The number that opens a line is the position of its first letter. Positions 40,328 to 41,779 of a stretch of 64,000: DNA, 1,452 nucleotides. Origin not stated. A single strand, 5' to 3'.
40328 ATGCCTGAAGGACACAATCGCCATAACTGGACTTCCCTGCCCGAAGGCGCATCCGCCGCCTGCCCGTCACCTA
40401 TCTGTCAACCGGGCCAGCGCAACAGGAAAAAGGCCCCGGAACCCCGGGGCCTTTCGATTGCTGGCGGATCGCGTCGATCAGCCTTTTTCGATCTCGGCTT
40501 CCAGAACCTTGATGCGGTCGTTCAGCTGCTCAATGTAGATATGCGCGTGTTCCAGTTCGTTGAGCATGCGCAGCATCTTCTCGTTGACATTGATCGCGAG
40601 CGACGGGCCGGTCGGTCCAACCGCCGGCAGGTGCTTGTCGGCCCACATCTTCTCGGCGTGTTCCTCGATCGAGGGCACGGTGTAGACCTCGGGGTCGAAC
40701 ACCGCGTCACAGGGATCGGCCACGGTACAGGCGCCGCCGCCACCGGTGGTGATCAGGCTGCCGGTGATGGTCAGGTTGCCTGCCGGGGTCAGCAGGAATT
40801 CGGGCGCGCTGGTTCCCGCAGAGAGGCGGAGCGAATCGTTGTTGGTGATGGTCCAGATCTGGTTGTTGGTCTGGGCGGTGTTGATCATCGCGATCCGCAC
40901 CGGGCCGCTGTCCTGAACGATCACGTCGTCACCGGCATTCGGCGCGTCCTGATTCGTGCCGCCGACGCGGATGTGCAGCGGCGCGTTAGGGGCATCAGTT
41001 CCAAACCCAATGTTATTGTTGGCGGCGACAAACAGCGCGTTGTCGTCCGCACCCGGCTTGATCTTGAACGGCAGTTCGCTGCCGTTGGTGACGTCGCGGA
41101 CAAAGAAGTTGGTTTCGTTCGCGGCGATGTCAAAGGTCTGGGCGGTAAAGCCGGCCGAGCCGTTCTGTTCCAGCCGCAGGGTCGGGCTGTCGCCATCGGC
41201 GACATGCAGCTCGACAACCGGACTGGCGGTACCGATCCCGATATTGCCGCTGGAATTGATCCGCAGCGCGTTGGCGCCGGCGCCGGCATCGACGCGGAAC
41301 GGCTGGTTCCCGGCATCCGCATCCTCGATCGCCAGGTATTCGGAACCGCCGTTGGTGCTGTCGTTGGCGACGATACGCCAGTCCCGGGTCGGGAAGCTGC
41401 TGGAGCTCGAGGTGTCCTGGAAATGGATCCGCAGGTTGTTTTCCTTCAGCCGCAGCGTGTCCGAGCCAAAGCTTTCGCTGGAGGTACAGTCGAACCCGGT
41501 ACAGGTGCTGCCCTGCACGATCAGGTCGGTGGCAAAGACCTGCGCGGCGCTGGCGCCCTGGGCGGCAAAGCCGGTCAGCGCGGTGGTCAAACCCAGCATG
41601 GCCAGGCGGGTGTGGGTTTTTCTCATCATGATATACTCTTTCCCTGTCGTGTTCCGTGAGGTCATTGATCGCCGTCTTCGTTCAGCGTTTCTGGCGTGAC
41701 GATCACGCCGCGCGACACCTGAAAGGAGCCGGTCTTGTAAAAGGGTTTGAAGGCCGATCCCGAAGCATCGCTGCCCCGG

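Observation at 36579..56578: Candidate undescribed system: dedicated T2SS with linked fibre cargo, Sel1 proteins and a permease-propeller, nested in a sulfated-polysaccharide locus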

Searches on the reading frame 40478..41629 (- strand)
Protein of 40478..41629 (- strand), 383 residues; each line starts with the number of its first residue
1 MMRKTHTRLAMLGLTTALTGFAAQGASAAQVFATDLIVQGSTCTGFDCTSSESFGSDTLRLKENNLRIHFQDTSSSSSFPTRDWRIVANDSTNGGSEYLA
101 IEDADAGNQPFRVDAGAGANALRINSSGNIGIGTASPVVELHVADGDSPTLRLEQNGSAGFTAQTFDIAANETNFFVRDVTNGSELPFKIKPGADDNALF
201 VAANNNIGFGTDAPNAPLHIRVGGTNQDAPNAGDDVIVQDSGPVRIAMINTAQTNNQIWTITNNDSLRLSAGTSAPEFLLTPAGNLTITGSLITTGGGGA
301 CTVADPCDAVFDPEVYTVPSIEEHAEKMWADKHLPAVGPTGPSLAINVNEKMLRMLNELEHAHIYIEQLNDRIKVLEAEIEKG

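Call 11: search_protein_families(library=ncbifam, proteins=[window:40478-41629:-], max_evalue=0.01)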
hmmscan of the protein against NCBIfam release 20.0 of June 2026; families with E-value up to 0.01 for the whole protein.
window:40478-41629:- (383 aa): 0 families

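Call 12: search_protein_families(library=pfam, proteins=[window:40478-41629:-], max_evalue=10)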
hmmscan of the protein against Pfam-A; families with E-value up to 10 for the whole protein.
window:40478-41629:- (383 aa): 1 family
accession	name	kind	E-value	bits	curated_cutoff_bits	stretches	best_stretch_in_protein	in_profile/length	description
PF06698.16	DUF1192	-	0.36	11.4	25.5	1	366-381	22-37/58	Protein of unknown function (DUF1192)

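Call 14: find_homologous_proteins(query=window:40478-41629:-)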
Query window:40478-41629:- (383 aa): 5866 proteins with E <= 0.001 among 8000 candidates; the best 120 are listed. Only proteins of 210 to 671 residues were searched: fused or split forms outside these lengths cannot appear, so this answer is no evidence that the protein stands alone or is whole; lengths 'longer' or 'shorter' looks for them.
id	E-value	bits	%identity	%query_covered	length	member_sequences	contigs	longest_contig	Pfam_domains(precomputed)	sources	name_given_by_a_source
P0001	4.4e-252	854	100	100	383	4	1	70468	-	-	-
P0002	4.7e-165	567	69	99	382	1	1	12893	-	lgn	-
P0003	7.5e-141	488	62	95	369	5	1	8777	-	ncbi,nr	ncbi:MAG: hypothetical protein VX083_20270 [Pseudomonadota bacterium]|nr:hypothetical protein [Pseud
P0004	9.8e-139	481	57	99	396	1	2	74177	-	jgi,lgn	-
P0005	1.6e-138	480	58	99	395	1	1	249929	-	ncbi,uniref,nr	ncbi:hypothetical protein [Pseudoruegeria sp. SHC-113]|uniref:hypothetical protein n=1 Tax=Pseudorue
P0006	4.9e-134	465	58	98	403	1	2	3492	-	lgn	-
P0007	3.5e-133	462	57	99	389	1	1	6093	-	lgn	-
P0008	3.0e-131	456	57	100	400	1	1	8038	-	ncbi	ncbi:MAG: hypothetical protein AAFN94_13475 [Pseudomonadota bacterium]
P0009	1.8e-130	453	56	95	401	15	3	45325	-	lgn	-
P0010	2.9e-130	453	58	95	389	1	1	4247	-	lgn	-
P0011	8.0e-130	451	57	95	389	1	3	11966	-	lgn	-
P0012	1.5e-129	450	57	95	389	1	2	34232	-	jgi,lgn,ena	-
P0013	1.5e-129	450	59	92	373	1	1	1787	-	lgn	-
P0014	1.7e-129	450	57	95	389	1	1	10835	-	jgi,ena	-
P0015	3.0e-129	449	57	95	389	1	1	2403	-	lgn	-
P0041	8.1e-122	425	54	95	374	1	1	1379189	-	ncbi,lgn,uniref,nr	ncbi:hypothetical protein [Arenicella xantha]|uniref:Uncharacterized protein n=1 Tax=Arenicella xant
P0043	1.2e-120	421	55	99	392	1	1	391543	-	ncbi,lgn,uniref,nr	ncbi:hypothetical protein [Maricaulis parjimensis]|uniref:hypothetical protein n=1 Tax=Maricaulis pa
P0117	2.4e-110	387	53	92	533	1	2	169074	-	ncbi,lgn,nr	ncbi:MAG: hypothetical protein H6510_13400 [Acidobacteria bacterium]|nr:hypothetical protein [Acidob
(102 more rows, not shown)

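Call 16: find_encoding_contigs(protein=P0002, flank=10000, max_places=2)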
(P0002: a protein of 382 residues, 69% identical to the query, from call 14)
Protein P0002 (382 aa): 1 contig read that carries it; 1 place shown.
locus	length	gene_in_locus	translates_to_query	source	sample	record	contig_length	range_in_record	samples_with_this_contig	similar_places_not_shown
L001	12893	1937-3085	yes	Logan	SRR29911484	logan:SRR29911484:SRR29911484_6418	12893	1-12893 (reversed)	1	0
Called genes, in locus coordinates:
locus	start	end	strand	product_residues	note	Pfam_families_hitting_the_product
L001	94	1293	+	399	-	PF08238:Sel1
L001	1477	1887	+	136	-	-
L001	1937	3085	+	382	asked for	-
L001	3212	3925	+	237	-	-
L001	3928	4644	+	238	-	-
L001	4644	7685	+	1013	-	PF03773:ArsP_1, PF01839:FG-GAP (faint), PF13517:FG-GAP_3, PF07593:UnbV_ASPIC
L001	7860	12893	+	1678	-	?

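Call 17: find_encoding_contigs(protein=P0005, flank=10000, max_places=2)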
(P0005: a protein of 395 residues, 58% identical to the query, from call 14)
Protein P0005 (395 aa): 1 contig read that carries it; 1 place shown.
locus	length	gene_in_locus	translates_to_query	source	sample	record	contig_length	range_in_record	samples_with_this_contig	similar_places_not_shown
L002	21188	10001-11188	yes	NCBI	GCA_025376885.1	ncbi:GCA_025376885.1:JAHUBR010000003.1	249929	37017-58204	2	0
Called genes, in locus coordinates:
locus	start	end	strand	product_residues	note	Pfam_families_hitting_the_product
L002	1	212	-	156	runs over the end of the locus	PF11356:T2SSC (weak)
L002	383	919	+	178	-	-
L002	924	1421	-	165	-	PF04612:T2SSM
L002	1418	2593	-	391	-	PF12693:GspL_C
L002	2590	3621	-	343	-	PF21687:T2SSK_1st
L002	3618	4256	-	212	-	PF07963:N_methyl (weak), PF11612:T2SSJ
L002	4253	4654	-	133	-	PF07963:N_methyl (weak), PF02501:T2SSI (weak)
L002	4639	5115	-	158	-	PF07963:N_methyl (weak)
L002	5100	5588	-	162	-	PF07963:N_methyl, PF08334:T2SSG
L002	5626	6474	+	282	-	PF06750:A24_N_bact, PF01478:Peptidase_A24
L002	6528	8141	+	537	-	PF08238:Sel1 (weak)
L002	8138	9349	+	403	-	PF08238:Sel1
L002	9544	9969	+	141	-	-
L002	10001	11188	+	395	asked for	-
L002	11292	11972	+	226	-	PF13489:Methyltransf_23 (weak), PF02353:CMAS (weak), PF08241:Methyltransf_11, PF08242:Methyltransf_12, PF13649:Methyltransf_25 (weak)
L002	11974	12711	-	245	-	PF00685:Sulfotransfer_1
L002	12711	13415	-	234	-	PF03567:Sulfotransfer_2 (weak)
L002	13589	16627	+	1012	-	PF03773:ArsP_1, PF01839:FG-GAP (faint), PF13517:FG-GAP_3, PF07593:UnbV_ASPIC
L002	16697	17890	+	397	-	PF00266:Aminotran_5, PF22580:KYNU_C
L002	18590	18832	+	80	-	-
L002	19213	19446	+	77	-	-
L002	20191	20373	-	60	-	PF03884:YacG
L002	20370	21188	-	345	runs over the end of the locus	PF10150:RNase_E_G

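Call 18: find_encoding_contigs(protein=P0041, flank=10000, max_places=2)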
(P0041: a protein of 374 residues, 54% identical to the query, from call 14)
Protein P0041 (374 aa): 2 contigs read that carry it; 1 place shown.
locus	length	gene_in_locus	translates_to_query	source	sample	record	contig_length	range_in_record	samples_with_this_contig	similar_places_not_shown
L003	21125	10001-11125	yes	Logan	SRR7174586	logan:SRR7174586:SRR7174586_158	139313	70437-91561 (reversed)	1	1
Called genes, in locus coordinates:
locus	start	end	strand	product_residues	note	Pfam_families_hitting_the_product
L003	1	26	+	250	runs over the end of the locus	PF00005:ABC_tran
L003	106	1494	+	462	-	-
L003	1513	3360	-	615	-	PF00535:Glycos_transf_2, PF13641:Glyco_tranf_2_3 (weak), PF00534:Glycos_transf_1, PF13692:Glyco_trans_1_4, PF13524:Glyco_trans_1_2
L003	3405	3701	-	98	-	-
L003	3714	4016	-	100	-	-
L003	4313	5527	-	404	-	PF20706:GT4-conflict (weak), PF00534:Glycos_transf_1, PF13692:Glyco_trans_1_4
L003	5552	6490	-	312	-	-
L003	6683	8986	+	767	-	PF01839:FG-GAP (faint), PF13517:FG-GAP_3, PF07593:UnbV_ASPIC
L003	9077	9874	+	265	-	-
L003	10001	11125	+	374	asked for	-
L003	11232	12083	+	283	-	PF13469:Sulfotransfer_3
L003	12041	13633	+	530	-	PF13469:Sulfotransfer_3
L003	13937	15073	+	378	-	-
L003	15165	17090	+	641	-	PF17900:Peptidase_M1_N, PF01433:Peptidase_M1, PF09127:Leuk-A4-hydro_C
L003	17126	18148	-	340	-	PF01764:Lipase_3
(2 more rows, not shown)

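Call 25: find_related_loci(query=A1, collection=genome_contigs, flank=10000)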
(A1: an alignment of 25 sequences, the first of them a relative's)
Query A1 (383 aa) in genome_contigs; peptide patterns used: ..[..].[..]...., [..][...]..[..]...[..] (x = any residue, [..] = any of these).
600 stretches matched a pattern (row limit reached: there are more); 587 encode a relative of the query (tblastn E <= 1e-3); the best 80 are kept; 80 distinct loci.
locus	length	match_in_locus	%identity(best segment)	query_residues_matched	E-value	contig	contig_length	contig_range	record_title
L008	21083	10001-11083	56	15-383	9e-136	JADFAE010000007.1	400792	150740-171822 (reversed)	MAG: Roseobacter sp. isolate C15_61_62_6 c_000000000007, whole genome shotgun sequence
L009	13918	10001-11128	55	2-379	3e-129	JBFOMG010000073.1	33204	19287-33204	MAG: Rhizobiaceae bacterium isolate E07Bin-6-1 c_000000000073, whole genome shotgun sequence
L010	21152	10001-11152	55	2-380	2e-126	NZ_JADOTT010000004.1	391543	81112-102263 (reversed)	Maricaulis parjimensis strain DSM 16078 NODE_4, whole genome shotgun sequence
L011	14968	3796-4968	51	20-383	4e-124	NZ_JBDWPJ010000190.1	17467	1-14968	MAG: Pseudophaeobacter sp. isolate CI.11.F.A3_462_24 CI_11_F_A3_462_24_000000000190, whole genome shotgun sequence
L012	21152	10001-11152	53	2-380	2e-122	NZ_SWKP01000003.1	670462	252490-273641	Maricaulis alexandrii strain LZ-16-1 NODE_1, whole genome shotgun sequence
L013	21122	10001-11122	55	15-380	5e-122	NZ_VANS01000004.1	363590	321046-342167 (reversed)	Sulfitobacter sabulilitoris strain HSMS-29 contig4, whole genome shotgun sequence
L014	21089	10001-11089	51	1-380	1e-118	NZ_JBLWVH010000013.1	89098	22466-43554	MAG: Maricaulis sp. isolate EA11-18 A11maxbin.035RE.5K@13, whole genome shotgun sequence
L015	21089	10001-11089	51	1-380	6e-116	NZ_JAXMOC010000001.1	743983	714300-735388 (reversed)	MAG: Maricaulis sp. isolate EC_MBin.40 ECX_24CoAssmbCtg, whole genome shotgun sequence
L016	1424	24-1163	51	1-379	2e-122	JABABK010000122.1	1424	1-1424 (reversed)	MAG: Hellea sp. isolate bin58s NODE_122_length_1424_cov_5.964207, whole genome shotgun sequence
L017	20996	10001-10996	51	35-381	2e-112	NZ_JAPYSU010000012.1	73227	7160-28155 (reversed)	MAG: Litorimonas sp. isolate PW5.maxbin2.186 PW5_378_length_73227_cov_10.766167, whole genome shotgun sequence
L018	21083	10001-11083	51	28-380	2e-111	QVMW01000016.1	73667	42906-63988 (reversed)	Rhodobacteraceae bacterium 63075 63075.63_clean_contig_24, whole genome shotgun sequence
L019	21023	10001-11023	52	28-382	6e-111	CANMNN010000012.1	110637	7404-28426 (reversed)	uncultured Arenicella sp. isolate 2-1273.fasta genome assembly, contig: NODE_25, whole genome shotgun sequence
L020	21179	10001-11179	50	2-381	6e-111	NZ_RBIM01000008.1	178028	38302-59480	Maricaulis maris strain DSM 4734 Ga0215676_108, whole genome shotgun sequence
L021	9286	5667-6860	49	1-382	6e-111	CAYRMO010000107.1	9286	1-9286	MAG TPA_asm: uncultured Algimonas sp. isolate binchicken_co385_103 genome assembly, contig: NODE_6104_length_9286_cov_8.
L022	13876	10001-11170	49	2-382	2e-110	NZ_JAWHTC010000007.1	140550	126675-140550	Aliisedimentitalea sp. MJ-SS2 NODE_7_length_140550_cov_350.619607, whole genome shotgun sequence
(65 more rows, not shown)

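Call 27: predict_structure(alignment_id=A1)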
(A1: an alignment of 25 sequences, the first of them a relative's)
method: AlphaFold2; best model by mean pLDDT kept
length: 383 residues; sequences in the alignment: 25
mean_pLDDT: 65.4   pTM: 0.28
mean pLDDT of the five models: 65.4, 63.2, 62.9, 60.9, 58.7
residues with pLDDT >= 90: 21; 70-90: 131; 50-70: 168; < 50: 63
segments of 3 or more residues with pLDDT < 50: 1-3, 131-137, 191-199, 205-214, 216-234, 293-300
pLDDT, mean of each block of 10 residues (from residue 1): 54 59 54 66 64 59 66 66 76 65 78 65 55 46 55 65 70 65 54 46 47 44 42 50 68 70 82 79 79 46 58 72 90 87 78 82 87 92 89
secondary structure, 60 per line:
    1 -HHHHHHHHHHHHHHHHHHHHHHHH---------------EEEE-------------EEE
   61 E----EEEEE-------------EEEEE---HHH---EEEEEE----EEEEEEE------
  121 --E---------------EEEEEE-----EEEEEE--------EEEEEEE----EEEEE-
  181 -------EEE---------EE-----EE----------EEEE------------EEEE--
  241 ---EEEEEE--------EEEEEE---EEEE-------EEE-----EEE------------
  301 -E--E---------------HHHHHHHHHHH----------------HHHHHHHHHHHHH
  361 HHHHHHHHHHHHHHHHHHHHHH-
elements in order: H2-25 E41-44 E58-61 E66-70 E84-88 E98-103 E108-114 E139-144 E150-155 E164-170 E175-179 E188-190 E219-222 E235-238 E244-249 E258-263 E267-270 E278-280 E286-288 H321-331 H348-382

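Call 28: search_solved_structures(query=A1, max_evalue=1, show_alignments=2)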
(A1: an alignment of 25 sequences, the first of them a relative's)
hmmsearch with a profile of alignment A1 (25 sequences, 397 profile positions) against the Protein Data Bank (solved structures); distinct sequences matched with E-value up to 1: 5.
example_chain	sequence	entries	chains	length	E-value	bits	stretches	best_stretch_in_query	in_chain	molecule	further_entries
8ond_A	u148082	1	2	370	5.9e-12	48.3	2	92-240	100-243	bd2133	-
8ojn_C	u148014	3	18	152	0.00023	23.3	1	196-244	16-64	Cell wall surface anchor family protein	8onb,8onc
8oml_A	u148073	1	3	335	0.00069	21.7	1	195-229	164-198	Cell wall surface anchor family protein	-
8on4_A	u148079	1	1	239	0.21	13.6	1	195-229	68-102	Cell wall surface anchor family protein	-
8ol4_A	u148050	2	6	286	0.3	13.1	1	185-226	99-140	Cell wall surface anchor family protein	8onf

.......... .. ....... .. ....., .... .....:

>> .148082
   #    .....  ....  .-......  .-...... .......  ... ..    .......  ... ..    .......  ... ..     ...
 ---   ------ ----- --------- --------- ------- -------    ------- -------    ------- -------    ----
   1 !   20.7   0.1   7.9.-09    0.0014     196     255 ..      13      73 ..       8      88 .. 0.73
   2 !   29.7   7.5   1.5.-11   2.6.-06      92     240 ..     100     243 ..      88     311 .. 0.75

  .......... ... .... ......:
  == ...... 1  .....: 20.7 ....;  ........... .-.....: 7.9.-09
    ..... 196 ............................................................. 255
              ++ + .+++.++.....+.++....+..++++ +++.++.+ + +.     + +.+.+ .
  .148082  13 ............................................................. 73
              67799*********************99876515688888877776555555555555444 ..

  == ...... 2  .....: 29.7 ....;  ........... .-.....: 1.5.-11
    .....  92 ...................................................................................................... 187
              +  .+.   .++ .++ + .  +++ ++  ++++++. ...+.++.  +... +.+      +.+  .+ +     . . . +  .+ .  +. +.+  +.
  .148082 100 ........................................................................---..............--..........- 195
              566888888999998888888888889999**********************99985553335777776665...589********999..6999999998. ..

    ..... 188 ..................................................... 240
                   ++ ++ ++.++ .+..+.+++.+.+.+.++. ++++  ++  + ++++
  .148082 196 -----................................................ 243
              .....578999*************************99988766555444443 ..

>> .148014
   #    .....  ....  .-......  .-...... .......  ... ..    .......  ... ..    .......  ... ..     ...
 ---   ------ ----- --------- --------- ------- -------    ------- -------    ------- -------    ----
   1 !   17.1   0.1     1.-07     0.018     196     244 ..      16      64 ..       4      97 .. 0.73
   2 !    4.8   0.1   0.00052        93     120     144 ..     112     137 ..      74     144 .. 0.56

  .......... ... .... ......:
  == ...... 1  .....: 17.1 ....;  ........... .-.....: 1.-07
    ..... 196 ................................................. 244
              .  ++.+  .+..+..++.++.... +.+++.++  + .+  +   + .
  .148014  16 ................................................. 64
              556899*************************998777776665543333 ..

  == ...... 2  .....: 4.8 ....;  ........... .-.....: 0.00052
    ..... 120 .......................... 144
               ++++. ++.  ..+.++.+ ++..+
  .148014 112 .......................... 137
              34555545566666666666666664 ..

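Call 30: fold_search(library=pdb, model_id=the predicted structure)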
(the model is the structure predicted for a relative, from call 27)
No match with E <= 0.001 here; weaker rows may still be real.
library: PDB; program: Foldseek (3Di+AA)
matches with E <= 10: 500; with E <= 0.001: 0
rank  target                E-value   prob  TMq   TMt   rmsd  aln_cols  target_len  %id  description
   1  4uxg_K                3.7e-03  0.51  0.14  0.13  21.0       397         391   13  Crystal structure of the carboxy-terminal region of the bacteriophage T4 proximal long tail fibre protein gp34, R32 na (released 2015-09-30)
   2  4uxg_A                5.7e-03  0.60  0.16  0.16  22.0       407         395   14  Crystal structure of the carboxy-terminal region of the bacteriophage T4 proximal long tail fibre protein gp34, R32 na (released 2015-09-30)
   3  4uxg_H                6.4e-03  0.60  0.16  0.16  21.7       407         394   14  Crystal structure of the carboxy-terminal region of the bacteriophage T4 proximal long tail fibre protein gp34, R32 na (released 2015-09-30)
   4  5nxf_B                6.4e-03  0.38  0.14  0.11  23.4       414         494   14  Crystal structure of the carboxy-terminal region of the bacteriophage T4 proximal long tail fibre protein gp34, residu (released 2017-07-12)
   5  4uxg_C                7.5e-03  0.44  0.14  0.14  21.6       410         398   14  Crystal structure of the carboxy-terminal region of the bacteriophage T4 proximal long tail fibre protein gp34, R32 na (released 2015-09-30)
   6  4uxg_I                1.0e-02  0.35  0.14  0.13  22.0       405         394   13  Crystal structure of the carboxy-terminal region of the bacteriophage T4 proximal long tail fibre protein gp34, R32 na (released 2015-09-30)
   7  5nxf_A                1.8e-02  0.25  0.14  0.11  22.3       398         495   14  Crystal structure of the carboxy-terminal region of the bacteriophage T4 proximal long tail fibre protein gp34, residu (released 2017-07-12)
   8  5yvq_A                1.8e-02  0.57  0.18  0.19  14.3       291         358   11  Complex of Mu phage tail fiber and its chaperone (released 2019-05-22)
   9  4uxg_D                2.1e-02  0.28  0.14  0.13  22.8       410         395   13  Crystal structure of the carboxy-terminal region of the bacteriophage T4 proximal long tail fibre protein gp34, R32 na (released 2015-09-30)
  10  4uxe_B                2.8e-02  0.23  0.14  0.13  20.9       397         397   13  Crystal structure of the carboxy-terminal region of the bacteriophage T4 proximal long tail fibre protein gp34, P21 se (released 2015-08-19)
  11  8zqg_B                3.0e-02  0.33  0.11  0.13  21.0       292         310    8  Crystal structure of WIPI3 in complex with ATG16L1 (released 2025-01-01)
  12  8ond_B                3.3e-02  0.54  0.15  0.16  23.5       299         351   14  Structure of the C-terminal domains of the Bdellovibrio bacteriovorus Bd2133 fibre (released 2023-10-25)
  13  6fyx_p                4.8e-02  0.11  0.09  0.06  30.4       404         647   10  Structure of a partial yeast 48S preinitiation complex with eIF5 N-terminal domain (model C1) (released 2018-12-05)
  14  8ond_A                6.0e-02  0.33  0.14  0.15  23.6       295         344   14  Structure of the C-terminal domains of the Bdellovibrio bacteriovorus Bd2133 fibre (released 2023-10-25)
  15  5mqf_F                6.3e-02  0.16  0.09  0.11  21.9       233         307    9  Cryo-EM structure of a human spliceosome activated for step 2 of splicing (C* complex) (released 2017-03-22)
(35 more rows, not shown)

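Call 42: find_encoding_contigs(protein=P0043, flank=10000, max_places=1)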
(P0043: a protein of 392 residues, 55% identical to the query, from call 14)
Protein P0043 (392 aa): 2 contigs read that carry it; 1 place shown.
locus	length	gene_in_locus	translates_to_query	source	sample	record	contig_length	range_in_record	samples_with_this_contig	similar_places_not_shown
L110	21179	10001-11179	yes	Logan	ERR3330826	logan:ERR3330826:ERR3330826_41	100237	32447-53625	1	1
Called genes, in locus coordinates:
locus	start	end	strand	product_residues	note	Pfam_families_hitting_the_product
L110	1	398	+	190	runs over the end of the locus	-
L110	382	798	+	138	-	-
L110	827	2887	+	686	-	PF21305:type_II_gspD_N0 (weak), PF03958:Secretin_N (weak), PF00263:Secretin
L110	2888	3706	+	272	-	PF21687:T2SSK_1st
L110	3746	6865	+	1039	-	PF03773:ArsP_1, PF01839:FG-GAP (faint), PF13517:FG-GAP_3, PF07593:UnbV_ASPIC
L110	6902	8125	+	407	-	-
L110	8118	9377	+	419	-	PF08238:Sel1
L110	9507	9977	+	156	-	-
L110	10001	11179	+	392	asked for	-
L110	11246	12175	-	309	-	-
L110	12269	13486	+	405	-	PF01041:DegT_DnrJ_EryC1, PF00155:Aminotran_1_2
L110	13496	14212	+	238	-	PF13489:Methyltransf_23, PF13847:Methyltransf_31, PF08241:Methyltransf_11, PF08242:Methyltransf_12 (weak), PF13649:Methyltransf_25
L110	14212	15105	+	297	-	-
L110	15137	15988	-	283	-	PF12706:Lactamase_B_2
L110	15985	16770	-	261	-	PF01026:TatD_DNase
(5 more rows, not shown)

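Call 43: find_encoding_contigs(protein=P0117, flank=10000, max_places=1)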
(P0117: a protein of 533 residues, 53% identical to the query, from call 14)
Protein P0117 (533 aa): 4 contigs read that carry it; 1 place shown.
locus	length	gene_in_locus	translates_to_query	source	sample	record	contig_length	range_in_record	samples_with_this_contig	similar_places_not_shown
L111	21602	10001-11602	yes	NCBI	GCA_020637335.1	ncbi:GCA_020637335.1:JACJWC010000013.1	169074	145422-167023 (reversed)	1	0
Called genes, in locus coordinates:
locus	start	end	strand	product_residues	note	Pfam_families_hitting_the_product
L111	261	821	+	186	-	PF07638:Sigma70_ECF, PF04542:Sigma70_r2, PF08281:Sigma70_r4_2, PF04545:Sigma70_r4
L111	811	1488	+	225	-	PF13490:zf-HC2 (weak)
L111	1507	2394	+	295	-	-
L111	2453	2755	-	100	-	PF06127:Mpo1-like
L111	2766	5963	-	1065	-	PF00930:DPPIV_N (faint), PF25174:Beta-prop_THOC3 (faint), PF26549:Tricorn_N, PF26550:Tricorn_2nd, PF07676:PD40, PF07969:Amidohydro_3 (faint), PF01979:Amidohydro_1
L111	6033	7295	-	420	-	PF00291:PALP, PF00585:Thr_dehydrat_C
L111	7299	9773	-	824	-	PF01364:Peptidase_C25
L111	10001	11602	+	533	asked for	-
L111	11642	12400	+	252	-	PF13469:Sulfotransfer_3 (weak)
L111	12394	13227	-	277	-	-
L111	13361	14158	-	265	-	PF00685:Sulfotransfer_1, PF13469:Sulfotransfer_3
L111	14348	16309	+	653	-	PF17899:Peptidase_M61_N, PF05299:Peptidase_M61, PF13180:PDZ_2, PF17820:PDZ_6 (weak)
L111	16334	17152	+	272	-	PF02272:DHHA1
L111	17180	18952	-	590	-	PF00664:ABC_membrane, PF00005:ABC_tran, PF02463:SMC_N (weak), PF13304:AAA_21 (faint)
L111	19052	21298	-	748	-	PF07715:Plug, PF00593:TonB_dep_Rec_b-barrel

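Call 89: search_protein_families(library=pfam, alignment_id=A3, max_evalue=0.001)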
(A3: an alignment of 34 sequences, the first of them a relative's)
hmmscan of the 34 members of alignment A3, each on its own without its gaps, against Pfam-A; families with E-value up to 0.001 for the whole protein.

A. member 1, L001:3212-3922:+ (237 aa): 0 families

B. families by the number of members that match (of 34 scanned): 15 families
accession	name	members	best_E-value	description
PF13469.12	Sulfotransfer_3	6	2.3e-18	Sulfotransferase family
PF03567.20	Sulfotransfer_2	4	4.6e-15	Sulfotransferase family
PF00685.33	Sulfotransfer_1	3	1.4e-14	Sulfotransferase domain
PF08885.17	GSCFA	1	1.6e-49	GSCFA family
PF00501.34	AMP-binding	1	1.3e-43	AMP-binding enzyme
PF13692.12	Glyco_trans_1_4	1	5.3e-13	Glycosyl transferases group 1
PF08242.18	Methyltransf_12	1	3e-12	Methyltransferase domain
PF00550.31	PP-binding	1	1.5e-11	Phosphopantetheine attachment site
PF00534.26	Glycos_transf_1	1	9.3e-11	Glycosyl transferases group 1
PF08241.18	Methyltransf_11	1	7.7e-08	Methyltransferase domain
PF13649.12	Methyltransf_25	1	1.7e-07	Methyltransferase domain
PF02353.26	CMAS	1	2.9e-06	Mycolic acid cyclopropane synthetase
PF13489.12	Methyltransf_23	1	4.9e-06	Methyltransferase domain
PF00975.26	Thioesterase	1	1e-05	Thioesterase domain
PF23024.1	AMP-dom_DIP2-like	1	6.6e-05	Disco-interacting protein 2-like, AMP domain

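Call 93: search_protein_families(library=pfam, proteins=[L002:383-919:+], max_evalue=1)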
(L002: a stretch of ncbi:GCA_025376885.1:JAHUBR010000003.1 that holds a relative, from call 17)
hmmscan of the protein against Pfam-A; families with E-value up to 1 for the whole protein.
L002:383-919:+ (178 aa): 3 families
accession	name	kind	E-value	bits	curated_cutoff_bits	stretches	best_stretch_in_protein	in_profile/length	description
PF13432.12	TPR_16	-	0.0001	23.1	32.7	1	42-101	1-59/65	Tetratricopeptide repeat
PF24575.1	TPR_Slam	-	0.0015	19.4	35.2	1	42-93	51-101/104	Surface lipoprotein assembly modifier, N-terminal TPR repeats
PF13512.12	TPR_18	-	0.098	13.3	21.9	1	39-98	11-72/145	Tetratricopeptide repeat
